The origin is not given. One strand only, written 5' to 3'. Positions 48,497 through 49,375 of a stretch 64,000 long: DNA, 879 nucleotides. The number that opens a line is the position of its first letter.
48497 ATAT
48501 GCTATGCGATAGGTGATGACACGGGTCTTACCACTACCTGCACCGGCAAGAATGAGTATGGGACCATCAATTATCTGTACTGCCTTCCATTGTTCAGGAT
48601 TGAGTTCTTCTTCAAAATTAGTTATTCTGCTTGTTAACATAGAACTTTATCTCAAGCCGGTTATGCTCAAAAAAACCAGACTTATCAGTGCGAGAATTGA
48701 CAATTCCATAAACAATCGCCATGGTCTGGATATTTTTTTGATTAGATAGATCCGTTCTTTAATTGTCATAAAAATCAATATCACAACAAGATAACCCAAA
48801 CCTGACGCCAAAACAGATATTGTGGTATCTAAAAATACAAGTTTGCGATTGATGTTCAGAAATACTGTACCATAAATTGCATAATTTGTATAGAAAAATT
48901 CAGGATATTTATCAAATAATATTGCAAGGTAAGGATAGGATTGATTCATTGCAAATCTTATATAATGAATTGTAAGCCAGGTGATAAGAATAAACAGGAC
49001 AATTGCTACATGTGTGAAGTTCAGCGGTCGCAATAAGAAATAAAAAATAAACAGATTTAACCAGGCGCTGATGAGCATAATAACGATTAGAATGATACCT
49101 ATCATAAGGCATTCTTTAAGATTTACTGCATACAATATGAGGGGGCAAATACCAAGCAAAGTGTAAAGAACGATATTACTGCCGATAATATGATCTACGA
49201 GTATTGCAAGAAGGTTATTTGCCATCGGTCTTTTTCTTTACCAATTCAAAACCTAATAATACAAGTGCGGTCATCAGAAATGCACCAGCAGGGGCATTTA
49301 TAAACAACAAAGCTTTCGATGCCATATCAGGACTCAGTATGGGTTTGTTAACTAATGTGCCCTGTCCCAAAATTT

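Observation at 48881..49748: Three of four [2Fe-2S] ligand cysteines are substituted in RnfA/RnfE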

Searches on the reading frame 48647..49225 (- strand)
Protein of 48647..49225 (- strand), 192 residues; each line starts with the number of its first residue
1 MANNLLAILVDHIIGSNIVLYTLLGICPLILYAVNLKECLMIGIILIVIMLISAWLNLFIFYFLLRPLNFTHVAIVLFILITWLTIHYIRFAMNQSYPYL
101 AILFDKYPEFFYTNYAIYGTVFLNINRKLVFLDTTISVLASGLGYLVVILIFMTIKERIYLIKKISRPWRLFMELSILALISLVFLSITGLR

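Call 3: search_protein_families(library=pfam, proteins=[window:48647-49225:-], max_evalue=0.01)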
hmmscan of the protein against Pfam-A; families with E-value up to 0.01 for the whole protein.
window:48647-49225:- (192 aa): 1 family
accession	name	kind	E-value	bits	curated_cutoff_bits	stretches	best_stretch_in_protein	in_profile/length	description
PF02508.19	Rnf-Nqr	-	2.3e-16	60.8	23.8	1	6-191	2-173/174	Rnf-Nqr subunit, membrane protein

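Call 4: search_protein_families(library=ncbifam, proteins=[window:48647-49225:-], max_evalue=0.01)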
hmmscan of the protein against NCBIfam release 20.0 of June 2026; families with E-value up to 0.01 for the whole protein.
window:48647-49225:- (192 aa): 7 families
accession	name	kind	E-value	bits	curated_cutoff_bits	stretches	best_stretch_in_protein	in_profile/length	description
TIGR01943.1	rnfA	subfamily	2.4e-19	70.5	229.3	1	4-191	2-189/190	RnfABCDGE type electron transport complex subunit A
NF003481.0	PRK05151.1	equivalog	5.9e-18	65.7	240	1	4-191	3-190/193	electron transport complex subunit RsxA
NF041835.1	rnfA_Methano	equivalog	4.1e-17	63.2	300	1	2-166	3-167/195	Rnf electron transport complex subunit RnfA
NF002200.0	PRK01061.1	equivalog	1.3e-08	34.7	351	1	4-191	10-209/250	Na(+)-translocating NADH-quinone reductase subunit E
TIGR01940.1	nqrE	equivalog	4e-08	33.8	247.55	1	4-191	2-199/200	NADH:ubiquinone reductase (Na(+)-transporting) subunit E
NF009108.0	PRK12456.1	equivalog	0.00085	19.5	398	1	1-192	1-198/199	Na(+)-translocating NADH-quinone reductase subunit E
NF009070.0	PRK12405.1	subfamily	0.0043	16.2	184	1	4-157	3-150/231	electron transport complex subunit RsxE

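Call 13: find_homologous_proteins(query=window:48647-49225:-, max_evalue=0.001)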
Query window:48647-49225:- (192 aa): 12 proteins with E <= 0.001 among 422 candidates.
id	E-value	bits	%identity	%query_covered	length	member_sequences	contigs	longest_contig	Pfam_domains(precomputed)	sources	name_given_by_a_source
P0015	3.5e-111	387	100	100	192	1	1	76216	PF02508.20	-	-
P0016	2.1e-77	277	71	100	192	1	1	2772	PF02508.20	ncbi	ncbi:MAG: Rnf-Nqr domain containing protein [candidate division WOR-3 bacterium]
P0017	1.2e-71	259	65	100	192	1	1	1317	PF02508.20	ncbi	-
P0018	5.8e-54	201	55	100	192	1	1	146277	PF02508.20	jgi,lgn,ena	-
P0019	2.5e-53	199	55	100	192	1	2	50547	PF02508.20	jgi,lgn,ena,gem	-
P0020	1.2e-46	177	51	100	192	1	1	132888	PF02508.20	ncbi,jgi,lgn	-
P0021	6.8e-46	175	51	100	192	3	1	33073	PF02508.20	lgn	-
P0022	2.9e-45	172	46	95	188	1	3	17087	PF02508.20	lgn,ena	-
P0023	3.8e-45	172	48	99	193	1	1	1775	PF02508.20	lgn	-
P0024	1.4e-44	170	50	100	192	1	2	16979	PF02508.20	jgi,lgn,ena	-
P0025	1.0e-43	167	46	99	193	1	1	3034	PF02508.20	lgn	-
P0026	4.3e-10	58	25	98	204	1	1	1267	PF02508.20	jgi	jgi:electron transport complex protein RnfA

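Call 15: search_solved_structures(query=window:48647-49225:-, max_evalue=0.01, show_alignments=4)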
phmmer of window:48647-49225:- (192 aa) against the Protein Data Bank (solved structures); distinct sequences matched with E-value up to 0.01: 4.
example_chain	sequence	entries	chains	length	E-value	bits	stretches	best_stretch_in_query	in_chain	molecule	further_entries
9eri_A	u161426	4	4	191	2e-15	60.4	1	5-191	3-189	Na(+)-translocating ferredoxin:NAD(+) oxidoreductase complex subunit A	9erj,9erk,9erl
7zc6_A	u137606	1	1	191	3e-12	50.1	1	5-191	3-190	RnfA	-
8ahx_A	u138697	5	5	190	2.3e-09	40.7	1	9-183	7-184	Ion-translocating oxidoreductase complex subunit A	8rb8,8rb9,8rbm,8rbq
7xk3_E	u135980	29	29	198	3.2e-08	36.9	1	5-190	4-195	Na(+)-translocating NADH-quinone reductase subunit E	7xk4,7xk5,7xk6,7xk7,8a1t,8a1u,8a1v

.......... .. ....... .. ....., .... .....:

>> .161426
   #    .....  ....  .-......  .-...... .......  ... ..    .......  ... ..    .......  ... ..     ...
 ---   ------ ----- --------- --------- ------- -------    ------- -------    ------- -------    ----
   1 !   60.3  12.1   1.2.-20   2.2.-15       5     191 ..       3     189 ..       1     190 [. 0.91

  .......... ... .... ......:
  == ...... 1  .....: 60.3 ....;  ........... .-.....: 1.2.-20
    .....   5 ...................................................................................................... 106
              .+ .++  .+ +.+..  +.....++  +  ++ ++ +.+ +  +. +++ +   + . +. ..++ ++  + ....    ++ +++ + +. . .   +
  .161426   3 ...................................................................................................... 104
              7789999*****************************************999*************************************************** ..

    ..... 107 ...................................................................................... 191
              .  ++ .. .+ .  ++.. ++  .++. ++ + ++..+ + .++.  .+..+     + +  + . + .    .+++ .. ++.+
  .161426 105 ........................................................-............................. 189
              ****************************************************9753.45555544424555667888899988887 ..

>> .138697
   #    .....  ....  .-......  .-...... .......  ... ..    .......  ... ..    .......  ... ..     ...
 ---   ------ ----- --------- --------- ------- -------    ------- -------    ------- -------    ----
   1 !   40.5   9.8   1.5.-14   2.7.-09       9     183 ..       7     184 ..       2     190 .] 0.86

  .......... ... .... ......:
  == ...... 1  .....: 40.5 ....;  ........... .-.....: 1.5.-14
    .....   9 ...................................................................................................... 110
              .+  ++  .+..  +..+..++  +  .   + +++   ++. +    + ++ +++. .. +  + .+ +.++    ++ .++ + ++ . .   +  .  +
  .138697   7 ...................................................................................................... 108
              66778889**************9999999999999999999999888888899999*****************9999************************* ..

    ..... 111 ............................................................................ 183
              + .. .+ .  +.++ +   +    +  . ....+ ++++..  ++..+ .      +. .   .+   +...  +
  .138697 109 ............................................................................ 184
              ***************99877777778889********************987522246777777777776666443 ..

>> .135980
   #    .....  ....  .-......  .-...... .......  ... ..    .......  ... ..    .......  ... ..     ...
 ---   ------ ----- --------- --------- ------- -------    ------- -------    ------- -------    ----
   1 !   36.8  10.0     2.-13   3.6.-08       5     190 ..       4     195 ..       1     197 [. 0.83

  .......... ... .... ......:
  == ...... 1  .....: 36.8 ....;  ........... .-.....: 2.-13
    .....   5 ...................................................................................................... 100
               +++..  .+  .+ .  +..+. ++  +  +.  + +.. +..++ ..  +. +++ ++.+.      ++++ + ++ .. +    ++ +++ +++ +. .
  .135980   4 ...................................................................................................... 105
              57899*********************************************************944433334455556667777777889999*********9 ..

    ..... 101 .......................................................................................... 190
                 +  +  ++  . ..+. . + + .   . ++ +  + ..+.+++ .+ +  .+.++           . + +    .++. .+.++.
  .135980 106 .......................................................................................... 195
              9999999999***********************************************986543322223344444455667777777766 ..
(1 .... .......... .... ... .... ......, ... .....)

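Call 21: find_encoding_contigs(protein=P0018, flank=10000, max_places=1)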
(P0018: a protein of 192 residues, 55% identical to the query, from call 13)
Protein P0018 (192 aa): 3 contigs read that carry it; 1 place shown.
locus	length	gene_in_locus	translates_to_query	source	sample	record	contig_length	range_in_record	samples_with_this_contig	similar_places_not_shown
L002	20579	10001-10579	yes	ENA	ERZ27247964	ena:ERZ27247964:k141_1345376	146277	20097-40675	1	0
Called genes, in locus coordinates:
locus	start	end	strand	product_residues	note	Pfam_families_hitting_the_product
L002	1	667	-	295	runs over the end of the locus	PF01595:CNNM, PF00571:CBS (faint)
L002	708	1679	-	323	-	PF01595:CNNM, PF00571:CBS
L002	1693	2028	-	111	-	PF02130:YbeY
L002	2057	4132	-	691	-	PF07697:7TMR-HDED, PF07698:7TM-7TMR_HD, PF01966:HD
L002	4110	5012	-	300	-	PF02562:PhoH, PF13604:AAA_30 (weak), PF13245:AAA_19 (weak)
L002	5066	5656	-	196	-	PF01476:LysM (faint)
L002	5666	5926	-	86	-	-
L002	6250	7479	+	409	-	PF13375:RnfC_N, PF01512:Complex1_51K, PF10531:SLBB, PF13534:Fer4_17 (faint), PF12838:Fer4_7, PF13183:Fer4_8 (faint), PF13187:Fer4_9 (weak), PF13237:Fer4_10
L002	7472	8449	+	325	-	PF03116:NQR2_RnfD_RnfE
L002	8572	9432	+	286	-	PF04205:FMN_bind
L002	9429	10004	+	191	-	PF02508:Rnf-Nqr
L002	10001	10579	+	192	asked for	PF02508:Rnf-Nqr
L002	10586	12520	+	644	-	PF00580:UvrD-helicase, PF13086:AAA_11, PF13245:AAA_19, PF13604:AAA_30 (faint), PF01443:Viral_helicase1 (faint), PF13087:AAA_12 (faint), PF13361:UvrD_C, PF13538:UvrD_C_2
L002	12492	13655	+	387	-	PF00266:Aminotran_5, PF01053:Cys_Met_Meta_PP (weak)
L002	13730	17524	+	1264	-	PF02384:N6_Mtase, PF20473:MmeI_Mtase, PF07669:Eco57I, PF02384:N6_Mtase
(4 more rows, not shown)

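Call 22: find_encoding_contigs(protein=P0020, flank=10000, max_places=1)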
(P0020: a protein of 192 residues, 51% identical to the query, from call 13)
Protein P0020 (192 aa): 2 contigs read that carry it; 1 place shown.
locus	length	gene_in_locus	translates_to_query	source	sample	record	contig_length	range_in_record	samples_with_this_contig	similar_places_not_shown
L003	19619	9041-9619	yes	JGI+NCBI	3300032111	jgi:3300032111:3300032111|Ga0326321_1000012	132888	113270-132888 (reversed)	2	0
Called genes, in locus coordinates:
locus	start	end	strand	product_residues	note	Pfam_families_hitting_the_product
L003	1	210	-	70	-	?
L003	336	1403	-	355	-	PF00266:Aminotran_5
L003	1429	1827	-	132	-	PF01894:YjbQ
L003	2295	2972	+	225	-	PF04474:DUF554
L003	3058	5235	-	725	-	PF00912:Transgly, PF00905:Transpeptidase, PF06832:BiPBP_C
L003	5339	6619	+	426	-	PF13375:RnfC_N, PF01512:Complex1_51K, PF10531:SLBB, PF13187:Fer4_9 (faint), PF12838:Fer4_7 (weak), PF13237:Fer4_10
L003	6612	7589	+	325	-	PF03116:NQR2_RnfD_RnfE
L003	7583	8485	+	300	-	PF04205:FMN_bind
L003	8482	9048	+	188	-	PF02508:Rnf-Nqr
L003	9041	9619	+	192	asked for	PF02508:Rnf-Nqr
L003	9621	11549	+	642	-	PF00580:UvrD-helicase, PF13086:AAA_11, PF13245:AAA_19, PF13604:AAA_30 (faint), PF01443:Viral_helicase1 (faint), PF13361:UvrD_C, PF13538:UvrD_C_2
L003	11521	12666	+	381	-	PF00266:Aminotran_5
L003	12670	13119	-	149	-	PF04608:PgpA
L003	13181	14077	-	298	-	PF02355:SecD_SecF_C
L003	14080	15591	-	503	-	PF07549:Sec_GG (faint), PF21760:SecD_1st, PF22599:SecDF_P1_head, PF02355:SecD_SecF_C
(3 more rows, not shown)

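Call 51: find_related_loci(query=A2, collection=genome_contigs, flank=6000)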
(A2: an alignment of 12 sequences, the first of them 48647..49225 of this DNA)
Query A2 (192 aa) in genome_contigs; peptide patterns used: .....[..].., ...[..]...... (x = any residue, [..] = any of these).
32 stretches matched a pattern; 7 encode a relative of the query (tblastn E <= 1e-3); 7 distinct loci.
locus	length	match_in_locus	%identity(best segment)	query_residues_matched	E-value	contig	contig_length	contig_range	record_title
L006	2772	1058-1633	71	1-192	6e-90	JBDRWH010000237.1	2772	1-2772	MAG: candidate division WOR-3 bacterium isolate JZ-4_201808_bins_67 JZ-4_201808_bins_67_scaffold_237, whole genome shotg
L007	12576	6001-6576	50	1-192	2e-54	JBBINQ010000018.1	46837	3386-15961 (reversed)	MAG: candidate division WOR-3 bacterium isolate SLS170214_bin_26 NODE_953_length_46837_cov_14.861763, whole genome shotg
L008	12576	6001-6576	51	1-192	1e-53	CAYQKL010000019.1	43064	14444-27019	MAG TPA_asm: uncultured bacterium isolate binchicken_co274_33 genome assembly, contig: NODE_2303_length_43064_cov_11.820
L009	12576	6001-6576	51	1-192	4e-52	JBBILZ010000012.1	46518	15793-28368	MAG: candidate division WOR-3 bacterium isolate SIF170217_bin_220 NODE_562_length_46518_cov_2.66388, whole genome shotgu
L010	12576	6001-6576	51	1-192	9e-50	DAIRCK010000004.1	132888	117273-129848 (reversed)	MAG TPA_asm: bacterium isolate CTOTU1359 NODE_14_length_132888_cov_7.111117, whole genome shotgun sequence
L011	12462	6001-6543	46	8-188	2e-44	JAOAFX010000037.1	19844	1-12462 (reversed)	MAG: candidate division WOR-3 bacterium isolate SKW300 NODE_37_length_19844_cov_3.424452, whole genome shotgun sequence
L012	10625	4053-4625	45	1-192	3e-37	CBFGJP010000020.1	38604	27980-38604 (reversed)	MAG: candidate division WOR-3 bacterium isolate QZM1.Bin.155.optimized.1 genome assembly, contig: NODE_20_length_38604_c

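Call 71: list_cluster_members(proteins=[P0016, P0002, P0035, P0039, P0046, P0101, P0129, P0164, P0125, P0159])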
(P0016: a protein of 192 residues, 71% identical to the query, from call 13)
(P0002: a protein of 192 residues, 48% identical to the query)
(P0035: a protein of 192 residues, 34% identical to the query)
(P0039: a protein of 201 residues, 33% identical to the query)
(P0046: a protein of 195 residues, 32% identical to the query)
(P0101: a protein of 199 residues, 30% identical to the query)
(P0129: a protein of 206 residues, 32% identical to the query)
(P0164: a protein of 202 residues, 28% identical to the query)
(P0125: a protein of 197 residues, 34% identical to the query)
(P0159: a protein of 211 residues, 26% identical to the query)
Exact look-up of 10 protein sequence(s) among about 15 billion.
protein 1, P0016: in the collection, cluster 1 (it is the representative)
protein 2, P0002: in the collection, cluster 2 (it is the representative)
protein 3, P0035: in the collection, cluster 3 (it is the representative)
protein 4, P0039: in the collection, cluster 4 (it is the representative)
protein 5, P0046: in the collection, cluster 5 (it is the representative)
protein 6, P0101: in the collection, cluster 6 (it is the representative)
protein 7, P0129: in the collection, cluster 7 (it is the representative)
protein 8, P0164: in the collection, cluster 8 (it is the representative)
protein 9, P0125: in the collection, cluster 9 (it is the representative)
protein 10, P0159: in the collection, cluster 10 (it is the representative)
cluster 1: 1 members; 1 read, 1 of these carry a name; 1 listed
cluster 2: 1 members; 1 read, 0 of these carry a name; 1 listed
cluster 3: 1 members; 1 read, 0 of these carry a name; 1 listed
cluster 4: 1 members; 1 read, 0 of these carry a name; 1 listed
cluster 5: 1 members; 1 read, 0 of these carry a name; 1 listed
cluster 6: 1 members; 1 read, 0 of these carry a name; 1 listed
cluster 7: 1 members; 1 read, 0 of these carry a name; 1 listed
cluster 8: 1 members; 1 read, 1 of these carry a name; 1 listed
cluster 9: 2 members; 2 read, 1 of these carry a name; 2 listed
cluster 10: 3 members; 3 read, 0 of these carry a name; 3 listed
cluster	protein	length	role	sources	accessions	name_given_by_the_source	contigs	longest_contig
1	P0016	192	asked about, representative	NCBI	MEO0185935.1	MAG: Rnf-Nqr domain containing protein [candidate division WOR-3 bacterium]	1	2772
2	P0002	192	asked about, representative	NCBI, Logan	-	-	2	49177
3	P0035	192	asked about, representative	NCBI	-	-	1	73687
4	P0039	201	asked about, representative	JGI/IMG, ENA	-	-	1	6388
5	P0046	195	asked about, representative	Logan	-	-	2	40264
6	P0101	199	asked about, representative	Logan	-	-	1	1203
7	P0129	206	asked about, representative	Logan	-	-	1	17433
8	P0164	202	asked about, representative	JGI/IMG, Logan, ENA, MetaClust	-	\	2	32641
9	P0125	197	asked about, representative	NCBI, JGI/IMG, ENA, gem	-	electron transport complex protein RnfE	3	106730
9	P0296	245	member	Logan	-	-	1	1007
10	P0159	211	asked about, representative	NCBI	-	-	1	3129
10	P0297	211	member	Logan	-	-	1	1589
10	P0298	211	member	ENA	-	-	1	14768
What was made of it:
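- On Rnf complex (ion-translocating ferredoxin:NAD+ oxidoreductase, RnfABCDGE): NCBI names a clade member only 'Rnf-Nqr domain containing protein' (calls 13, 71).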

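Call 75: predict_structure(alignment_id=A3)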
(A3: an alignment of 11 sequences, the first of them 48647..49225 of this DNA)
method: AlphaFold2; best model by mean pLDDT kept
length: 192 residues; sequences in the alignment: 11
mean_pLDDT: 78.2   pTM: 0.76
mean pLDDT of the five models: 78.2, 77.5, 74.0, 71.9, 70.4
residues with pLDDT >= 90: 17; 70-90: 128; 50-70: 44; < 50: 3
segments of 3 or more residues with pLDDT < 50: none
pLDDT, mean of each block of 10 residues (from residue 1): 62 64 65 79 89 88 86 84 91 90 85 72 68 81 82 81 74 81 69 48
secondary structure, 60 per line:
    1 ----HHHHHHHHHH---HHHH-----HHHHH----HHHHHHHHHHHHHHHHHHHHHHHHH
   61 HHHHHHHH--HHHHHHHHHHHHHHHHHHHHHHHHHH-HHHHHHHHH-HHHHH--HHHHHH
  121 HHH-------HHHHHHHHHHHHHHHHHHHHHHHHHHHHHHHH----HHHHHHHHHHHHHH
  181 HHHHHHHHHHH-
elements in order: H5-14 H18-21 H27-31 H36-68 H71-96 H98-106 H108-112 H115-123 H131-162 H167-191

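Call 78: fold_search(model_id=the predicted structure, library=pdb)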
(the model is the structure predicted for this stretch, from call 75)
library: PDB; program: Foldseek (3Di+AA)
matches with E <= 10: 58; with E <= 0.001: 7
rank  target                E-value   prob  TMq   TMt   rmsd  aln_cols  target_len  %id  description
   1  7zc6_A                2.1e-05  1.00  0.83  0.84   2.8       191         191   23  Na+ - translocating ferredoxin: NAD+ reductase (Rnf) of C. tetanomorphum (released 2022-09-28)
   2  8a1w_E                3.9e-05  1.00  0.82  0.81   2.9       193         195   21  Sodium pumping NADH-quinone oxidoreductase with substrate Q1 (released 2023-06-14)
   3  8a1v_E                1.4e-04  1.00  0.80  0.79   3.4       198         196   22  Sodium pumping NADH-quinone oxidoreductase with substrate Q2 (released 2023-06-14)
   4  9eri_A                2.2e-04  1.00  0.80  0.81   3.1       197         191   23  Cryo-EM structure of sodium pumping Rnf complex from Acetobacterium woodii bound to NADH (released 2025-03-05)
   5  7xk3_E                2.7e-04  1.00  0.77  0.75   3.9       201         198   19  Cryo-EM structure of Na+-pumping NADH-ubiquinone oxidoreductase from Vibrio cholerae, state 1 (released 2022-07-20)
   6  8ahx_A                5.4e-04  1.00  0.84  0.85   2.9       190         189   20  Cryo-EM structure of the nitrogen-fixation associated NADH:ferredoxin oxidoreductase RNF from Azotobacter vinelandii (released 2023-11-01)
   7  8a1t_E                7.5e-04  1.00  0.83  0.81   2.9       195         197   21  Sodium pumping NADH-quinone oxidoreductase (released 2023-06-14)
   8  8a1t_D                2.2e-02  1.00  0.57  0.54   3.9       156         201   15  Sodium pumping NADH-quinone oxidoreductase (released 2023-06-14)
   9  8evu_D                3.5e-02  1.00  0.57  0.54   3.8       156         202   16  Cryo EM structure of Vibrio cholerae NQR (released 2022-11-16)
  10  8acy_D                4.6e-02  1.00  0.62  0.59   3.0       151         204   16  X-ray structure of Na+-NQR from Vibrio cholerae at 3.5 A resolution (released 2023-07-12)
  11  8acw_D                5.1e-02  1.00  0.57  0.54   2.9       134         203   15  X-ray structure of Na+-NQR from Vibrio cholerae at 3.4 A resolution (released 2023-07-12)
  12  7xk7_D                5.1e-02  1.00  0.60  0.56   3.1       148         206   17  Cryo-EM structure of Na+-pumping NADH-ubiquinone oxidoreductase from Vibrio cholerae, with korormicin (released 2022-07-20)
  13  7zc6_E                7.7e-02  1.00  0.67  0.67   5.5       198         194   18  Na+ - translocating ferredoxin: NAD+ reductase (Rnf) of C. tetanomorphum (released 2022-09-28)
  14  8ahx_E                8.1e-02  1.00  0.58  0.53   3.6       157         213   16  Cryo-EM structure of the nitrogen-fixation associated NADH:ferredoxin oxidoreductase RNF from Azotobacter vinelandii (released 2023-11-01)
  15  9eri_E                8.4e-02  1.00  0.62  0.60   3.2       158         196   18  Cryo-EM structure of sodium pumping Rnf complex from Acetobacterium woodii bound to NADH (released 2025-03-05)
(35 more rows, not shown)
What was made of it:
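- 48647..49225 (-): rnfA: 192 aa, divergent, with one of its two ligand cysteines left. The AlphaFold model (pLDDT 78) matches RnfA/NqrE chains at TM 0.80-0.84 and 20-23% identity (calls 75, 78).
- On Rnf-Nqr membrane subunit superfamily (PF02508): The RnfA model matches 7ZC6_A, 8AHX_A, 9ERI_A and NqrE at TM 0.80-0.84 (calls 75, 78).
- The RnfA fold is retained, TM 0.80-0.84 (call 78).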
